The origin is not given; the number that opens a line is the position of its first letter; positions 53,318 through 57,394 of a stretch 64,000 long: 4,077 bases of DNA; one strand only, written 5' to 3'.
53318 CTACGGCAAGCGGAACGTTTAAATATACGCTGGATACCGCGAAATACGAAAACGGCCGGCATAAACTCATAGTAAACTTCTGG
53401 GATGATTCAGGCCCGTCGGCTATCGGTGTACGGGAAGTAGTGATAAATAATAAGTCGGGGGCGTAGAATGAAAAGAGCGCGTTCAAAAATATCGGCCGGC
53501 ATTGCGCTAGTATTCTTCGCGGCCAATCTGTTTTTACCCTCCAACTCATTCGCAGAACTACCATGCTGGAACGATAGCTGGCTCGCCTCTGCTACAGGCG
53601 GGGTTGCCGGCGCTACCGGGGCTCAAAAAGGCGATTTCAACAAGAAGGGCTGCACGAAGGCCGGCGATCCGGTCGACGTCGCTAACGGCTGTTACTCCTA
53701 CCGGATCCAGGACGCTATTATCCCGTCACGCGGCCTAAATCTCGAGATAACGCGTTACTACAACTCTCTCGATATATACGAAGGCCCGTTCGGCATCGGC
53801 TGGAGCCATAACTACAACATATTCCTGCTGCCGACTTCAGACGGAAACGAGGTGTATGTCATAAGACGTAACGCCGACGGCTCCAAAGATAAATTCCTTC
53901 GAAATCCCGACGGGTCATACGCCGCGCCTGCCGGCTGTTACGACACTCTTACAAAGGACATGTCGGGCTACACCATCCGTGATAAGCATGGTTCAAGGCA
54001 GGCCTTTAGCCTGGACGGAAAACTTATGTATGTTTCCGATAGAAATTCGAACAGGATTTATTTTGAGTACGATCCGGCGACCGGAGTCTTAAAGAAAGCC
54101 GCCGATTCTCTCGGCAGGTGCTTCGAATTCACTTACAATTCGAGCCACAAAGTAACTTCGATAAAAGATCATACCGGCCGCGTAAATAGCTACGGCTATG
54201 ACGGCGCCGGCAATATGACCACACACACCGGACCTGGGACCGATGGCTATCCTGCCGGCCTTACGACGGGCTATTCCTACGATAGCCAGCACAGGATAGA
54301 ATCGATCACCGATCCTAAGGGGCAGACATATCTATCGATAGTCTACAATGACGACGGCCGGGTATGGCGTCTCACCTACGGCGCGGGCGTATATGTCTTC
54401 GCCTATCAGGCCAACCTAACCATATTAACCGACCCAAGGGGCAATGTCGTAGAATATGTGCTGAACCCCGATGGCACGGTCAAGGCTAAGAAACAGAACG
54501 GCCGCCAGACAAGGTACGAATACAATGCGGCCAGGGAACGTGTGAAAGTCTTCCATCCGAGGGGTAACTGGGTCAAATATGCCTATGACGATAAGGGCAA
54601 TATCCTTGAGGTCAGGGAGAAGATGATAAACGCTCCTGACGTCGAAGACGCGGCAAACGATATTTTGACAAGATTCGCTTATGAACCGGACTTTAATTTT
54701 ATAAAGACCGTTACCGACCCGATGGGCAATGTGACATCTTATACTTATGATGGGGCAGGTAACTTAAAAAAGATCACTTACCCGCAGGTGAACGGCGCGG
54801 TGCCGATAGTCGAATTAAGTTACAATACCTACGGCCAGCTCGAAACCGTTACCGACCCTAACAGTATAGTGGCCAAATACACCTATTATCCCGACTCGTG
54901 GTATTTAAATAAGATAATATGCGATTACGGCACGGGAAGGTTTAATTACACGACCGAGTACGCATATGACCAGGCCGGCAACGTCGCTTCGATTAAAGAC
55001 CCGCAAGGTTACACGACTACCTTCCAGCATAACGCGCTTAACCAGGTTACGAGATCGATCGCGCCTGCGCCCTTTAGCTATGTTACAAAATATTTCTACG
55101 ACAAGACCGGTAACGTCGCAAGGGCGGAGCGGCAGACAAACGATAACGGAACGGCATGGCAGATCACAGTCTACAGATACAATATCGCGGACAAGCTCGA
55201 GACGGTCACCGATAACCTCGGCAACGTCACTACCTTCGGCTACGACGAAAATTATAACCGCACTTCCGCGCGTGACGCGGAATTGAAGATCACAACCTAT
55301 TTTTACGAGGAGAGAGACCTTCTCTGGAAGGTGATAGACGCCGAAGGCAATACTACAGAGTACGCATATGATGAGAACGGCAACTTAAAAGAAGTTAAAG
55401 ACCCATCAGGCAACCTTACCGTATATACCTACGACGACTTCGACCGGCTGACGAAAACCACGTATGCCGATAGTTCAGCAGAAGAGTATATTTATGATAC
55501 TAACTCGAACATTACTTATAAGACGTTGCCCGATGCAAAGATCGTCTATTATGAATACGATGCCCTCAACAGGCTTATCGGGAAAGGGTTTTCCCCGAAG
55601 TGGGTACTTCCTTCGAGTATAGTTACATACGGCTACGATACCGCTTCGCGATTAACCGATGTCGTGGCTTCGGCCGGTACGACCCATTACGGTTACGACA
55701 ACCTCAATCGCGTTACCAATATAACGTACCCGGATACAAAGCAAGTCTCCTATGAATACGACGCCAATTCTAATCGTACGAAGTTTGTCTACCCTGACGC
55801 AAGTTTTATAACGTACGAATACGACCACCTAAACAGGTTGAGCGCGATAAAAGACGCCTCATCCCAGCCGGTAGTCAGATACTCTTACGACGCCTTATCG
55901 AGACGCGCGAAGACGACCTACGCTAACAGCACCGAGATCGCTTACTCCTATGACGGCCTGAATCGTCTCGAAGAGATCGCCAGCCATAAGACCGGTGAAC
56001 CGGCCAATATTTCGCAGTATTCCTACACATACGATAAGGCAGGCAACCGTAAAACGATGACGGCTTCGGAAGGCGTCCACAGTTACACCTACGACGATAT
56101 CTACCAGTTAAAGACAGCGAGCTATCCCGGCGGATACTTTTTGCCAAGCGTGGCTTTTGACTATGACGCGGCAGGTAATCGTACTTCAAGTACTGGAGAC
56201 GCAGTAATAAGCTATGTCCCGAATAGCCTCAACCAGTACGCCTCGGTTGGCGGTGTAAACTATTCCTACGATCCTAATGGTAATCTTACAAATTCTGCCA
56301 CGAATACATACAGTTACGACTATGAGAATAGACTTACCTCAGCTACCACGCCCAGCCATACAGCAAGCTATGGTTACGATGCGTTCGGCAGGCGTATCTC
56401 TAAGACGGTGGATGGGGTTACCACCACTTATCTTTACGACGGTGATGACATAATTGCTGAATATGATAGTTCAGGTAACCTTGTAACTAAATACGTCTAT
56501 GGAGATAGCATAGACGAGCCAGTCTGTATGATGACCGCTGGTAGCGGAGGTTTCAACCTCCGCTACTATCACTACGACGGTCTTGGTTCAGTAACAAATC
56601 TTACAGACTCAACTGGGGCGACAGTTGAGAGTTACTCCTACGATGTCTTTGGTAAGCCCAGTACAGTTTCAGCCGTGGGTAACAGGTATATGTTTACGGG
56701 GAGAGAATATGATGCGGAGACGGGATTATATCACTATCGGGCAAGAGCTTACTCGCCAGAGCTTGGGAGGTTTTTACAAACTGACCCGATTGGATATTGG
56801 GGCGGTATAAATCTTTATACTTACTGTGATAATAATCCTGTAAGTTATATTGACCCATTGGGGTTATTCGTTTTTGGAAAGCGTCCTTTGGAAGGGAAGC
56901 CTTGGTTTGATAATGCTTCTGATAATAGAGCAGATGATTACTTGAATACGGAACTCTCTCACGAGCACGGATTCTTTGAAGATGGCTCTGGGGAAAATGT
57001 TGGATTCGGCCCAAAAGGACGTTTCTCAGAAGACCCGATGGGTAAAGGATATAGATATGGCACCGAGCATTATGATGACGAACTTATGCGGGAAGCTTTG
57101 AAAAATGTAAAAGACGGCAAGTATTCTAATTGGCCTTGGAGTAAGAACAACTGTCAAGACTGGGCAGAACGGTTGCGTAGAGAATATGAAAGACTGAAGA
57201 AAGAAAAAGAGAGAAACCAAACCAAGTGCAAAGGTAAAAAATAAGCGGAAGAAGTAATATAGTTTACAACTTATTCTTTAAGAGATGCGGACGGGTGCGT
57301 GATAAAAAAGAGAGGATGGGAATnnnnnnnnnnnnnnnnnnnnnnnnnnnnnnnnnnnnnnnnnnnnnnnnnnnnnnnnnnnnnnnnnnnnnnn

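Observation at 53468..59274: Rhs polymorphic toxin locus with immunity gene and a displaced orphan rhs-CT/immunity cassette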

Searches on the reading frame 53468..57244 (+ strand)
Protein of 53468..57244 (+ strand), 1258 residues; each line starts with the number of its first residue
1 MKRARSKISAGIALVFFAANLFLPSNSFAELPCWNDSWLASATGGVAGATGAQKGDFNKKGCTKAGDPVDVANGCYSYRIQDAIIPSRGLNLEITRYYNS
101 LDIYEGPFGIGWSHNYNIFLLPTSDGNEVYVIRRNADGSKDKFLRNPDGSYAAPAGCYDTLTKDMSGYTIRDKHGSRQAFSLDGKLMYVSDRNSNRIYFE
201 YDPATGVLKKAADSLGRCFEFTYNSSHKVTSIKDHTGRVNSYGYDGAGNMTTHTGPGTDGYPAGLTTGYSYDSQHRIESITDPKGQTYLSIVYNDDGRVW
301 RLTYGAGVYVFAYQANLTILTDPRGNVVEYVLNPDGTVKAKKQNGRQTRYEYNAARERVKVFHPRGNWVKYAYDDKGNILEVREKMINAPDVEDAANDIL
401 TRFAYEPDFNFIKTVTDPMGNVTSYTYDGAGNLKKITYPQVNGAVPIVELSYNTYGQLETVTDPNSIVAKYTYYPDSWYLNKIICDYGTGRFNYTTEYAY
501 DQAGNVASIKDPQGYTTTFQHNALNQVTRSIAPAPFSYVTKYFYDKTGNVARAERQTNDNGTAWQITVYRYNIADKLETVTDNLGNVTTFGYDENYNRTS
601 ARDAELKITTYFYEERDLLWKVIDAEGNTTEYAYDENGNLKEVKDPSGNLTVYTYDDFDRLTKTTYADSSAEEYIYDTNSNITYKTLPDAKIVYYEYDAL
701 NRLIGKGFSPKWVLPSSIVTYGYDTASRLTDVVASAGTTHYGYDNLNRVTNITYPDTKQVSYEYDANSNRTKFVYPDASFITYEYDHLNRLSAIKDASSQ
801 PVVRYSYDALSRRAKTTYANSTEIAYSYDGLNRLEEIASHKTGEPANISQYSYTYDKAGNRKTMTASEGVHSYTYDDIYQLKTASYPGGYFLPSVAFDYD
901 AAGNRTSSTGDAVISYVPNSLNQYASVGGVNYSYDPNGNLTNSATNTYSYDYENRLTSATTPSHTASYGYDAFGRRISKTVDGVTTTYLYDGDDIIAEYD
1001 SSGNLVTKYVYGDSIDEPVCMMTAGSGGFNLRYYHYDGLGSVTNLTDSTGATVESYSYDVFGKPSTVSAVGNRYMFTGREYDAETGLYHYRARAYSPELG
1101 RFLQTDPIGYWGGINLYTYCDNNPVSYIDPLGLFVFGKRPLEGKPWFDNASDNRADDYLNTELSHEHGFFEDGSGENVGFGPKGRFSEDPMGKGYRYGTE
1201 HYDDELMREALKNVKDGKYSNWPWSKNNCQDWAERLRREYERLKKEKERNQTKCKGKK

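Call 5: search_protein_families(library=pfam, proteins=[window:53468-57244:+], max_evalue=0.01)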
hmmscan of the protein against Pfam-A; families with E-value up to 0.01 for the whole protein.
window:53468-57244:+ (1258 aa): 3 families
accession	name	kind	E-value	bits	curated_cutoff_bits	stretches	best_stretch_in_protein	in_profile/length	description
PF05593.20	RHS_repeat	-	1.7e-81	267.7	22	13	634-670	1-37/38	RHS Repeat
PF20148.4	DUF6531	-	2.1e-15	57.2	24.1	1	66-141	1-72/74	Domain of unknown function (DUF6531)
PF03527.20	RHS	-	0.004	17.4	27.9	0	1032-1063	2-33/38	RHS protein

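Call 72: search_protein_families(library=ncbifam, proteins=[window:53468-57244:+], max_evalue=0.01)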
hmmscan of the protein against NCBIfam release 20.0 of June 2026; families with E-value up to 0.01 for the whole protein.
window:53468-57244:+ (1258 aa): 3 families
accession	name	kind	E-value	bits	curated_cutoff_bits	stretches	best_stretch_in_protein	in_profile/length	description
TIGR01643.1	YD_repeat_2x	repeat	1.9e-52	173.8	15.8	6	616-653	4-41/42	YD repeat-containing protein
NF041261.1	RHS_core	equivalog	9.2e-48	162.9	2000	5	1031-1133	1157-1261/1261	RHS element core protein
TIGR03696.1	Rhs_assc_core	domain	6.4e-27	93.9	32.5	1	1058-1133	1-76/76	RHS repeat-associated core domain-containing protein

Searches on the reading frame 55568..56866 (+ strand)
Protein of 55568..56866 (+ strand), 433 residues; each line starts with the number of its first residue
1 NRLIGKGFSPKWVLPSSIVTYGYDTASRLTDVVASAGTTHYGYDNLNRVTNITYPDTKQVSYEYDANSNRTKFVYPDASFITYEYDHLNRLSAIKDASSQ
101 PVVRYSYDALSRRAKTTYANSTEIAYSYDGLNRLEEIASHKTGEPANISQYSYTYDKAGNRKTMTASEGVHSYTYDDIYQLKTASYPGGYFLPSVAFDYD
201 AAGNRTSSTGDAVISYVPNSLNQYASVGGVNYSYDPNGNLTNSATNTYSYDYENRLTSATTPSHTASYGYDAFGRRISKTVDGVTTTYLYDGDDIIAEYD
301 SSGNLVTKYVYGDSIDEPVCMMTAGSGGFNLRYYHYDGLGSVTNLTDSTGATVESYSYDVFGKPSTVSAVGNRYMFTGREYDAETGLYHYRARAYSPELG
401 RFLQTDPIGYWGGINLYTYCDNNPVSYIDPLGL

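Call 65: find_related_loci(query=window:55568-56866:+, collection=genome_contigs, flank=8000)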
Query window:55568-56866:+ (433 aa) in genome_contigs; peptide patterns used: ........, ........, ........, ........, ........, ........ (x = any residue, [..] = any of these).
48 stretches matched a pattern; 34 encode a relative of the query (tblastn E <= 1e-3); 33 distinct loci.
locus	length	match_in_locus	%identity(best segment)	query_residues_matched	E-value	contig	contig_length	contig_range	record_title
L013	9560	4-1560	55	1-433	1e-145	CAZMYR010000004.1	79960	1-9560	MAG TPA_asm: uncultured Planctomycetia bacterium isolate binchicken_co34_514 genome assembly, contig: NODE_324_length_79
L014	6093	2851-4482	52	18-433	6e-128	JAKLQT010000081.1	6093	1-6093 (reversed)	MAG: Candidatus Omnitrophota bacterium isolate bin S2.42 k141_190803, whole genome shotgun sequence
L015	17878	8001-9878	45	1-433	6e-101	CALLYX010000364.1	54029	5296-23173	MAG TPA_asm: uncultured bacterium isolate ERR2113683_bin.0_CONCOCT_v1.1_MAG genome assembly, contig: ERZ1026792.223, who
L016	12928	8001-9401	44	1-433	2e-96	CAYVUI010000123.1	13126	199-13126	MAG TPA_asm: uncultured Pirellulales bacterium isolate SRP141376_co4_233 genome assembly, contig: NODE_7998_length_13126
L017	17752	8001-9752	50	1-433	3e-123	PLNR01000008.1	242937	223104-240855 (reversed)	MAG: Candidatus Omnitrophota bacterium isolate fen_1319 73.20120800_E1X.29_contig_1385, whole genome shotgun sequence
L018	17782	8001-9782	38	13-433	2e-76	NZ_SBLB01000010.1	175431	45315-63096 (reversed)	Spirosoma sordidisoli strain TY50 Scaffold10, whole genome shotgun sequence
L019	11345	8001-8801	48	13-272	1e-62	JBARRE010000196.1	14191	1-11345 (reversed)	MAG: Sedimentisphaerales bacterium isolate MFD13433_ilm_asm_bin29 k127_140313, whole genome shotgun sequence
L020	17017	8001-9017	45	15-347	3e-56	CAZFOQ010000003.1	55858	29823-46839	MAG TPA_asm: uncultured Pirellulales bacterium isolate SRP068000_co1_345 genome assembly, contig: NODE_461_length_55858_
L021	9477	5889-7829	45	15-372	6e-55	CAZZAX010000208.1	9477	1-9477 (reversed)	MAG TPA_asm: uncultured Pirellulales bacterium isolate SRP068000_co1_46 genome assembly, contig: NODE_14152_length_9477_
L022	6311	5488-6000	55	264-433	1e-53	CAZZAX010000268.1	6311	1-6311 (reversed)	MAG TPA_asm: uncultured Pirellulales bacterium isolate SRP068000_co1_46 genome assembly, contig: NODE_27463_length_6311_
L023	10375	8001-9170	47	14-359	1e-50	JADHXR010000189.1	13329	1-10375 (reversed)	MAG: Phycisphaerae bacterium isolate BS750m-G58 BS-750m-C8103, whole genome shotgun sequence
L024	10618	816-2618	31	19-432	3e-49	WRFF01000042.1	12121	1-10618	MAG: Clostridiales bacterium isolate Lab288P4bin39 Ga0123354_10014874, whole genome shotgun sequence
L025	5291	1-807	42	37-433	1e-49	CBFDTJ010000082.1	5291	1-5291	MAG TPA_asm: uncultured bacterium isolate SRR6823440_concoct_143 genome assembly, contig: ERZ650341.11246, whole genome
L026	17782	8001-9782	31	19-432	2e-48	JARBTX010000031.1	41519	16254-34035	MAG: Anaerocolumna sp. isolate L_E1_T20_C_bin.29 scaffold_1049, whole genome shotgun sequence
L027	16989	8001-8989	50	19-433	1e-61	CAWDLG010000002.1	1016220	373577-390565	MAG: Terriglobales bacterium isolate MFD04944.bin.1.147 genome assembly, contig: contig_30944, whole genome shotgun sequ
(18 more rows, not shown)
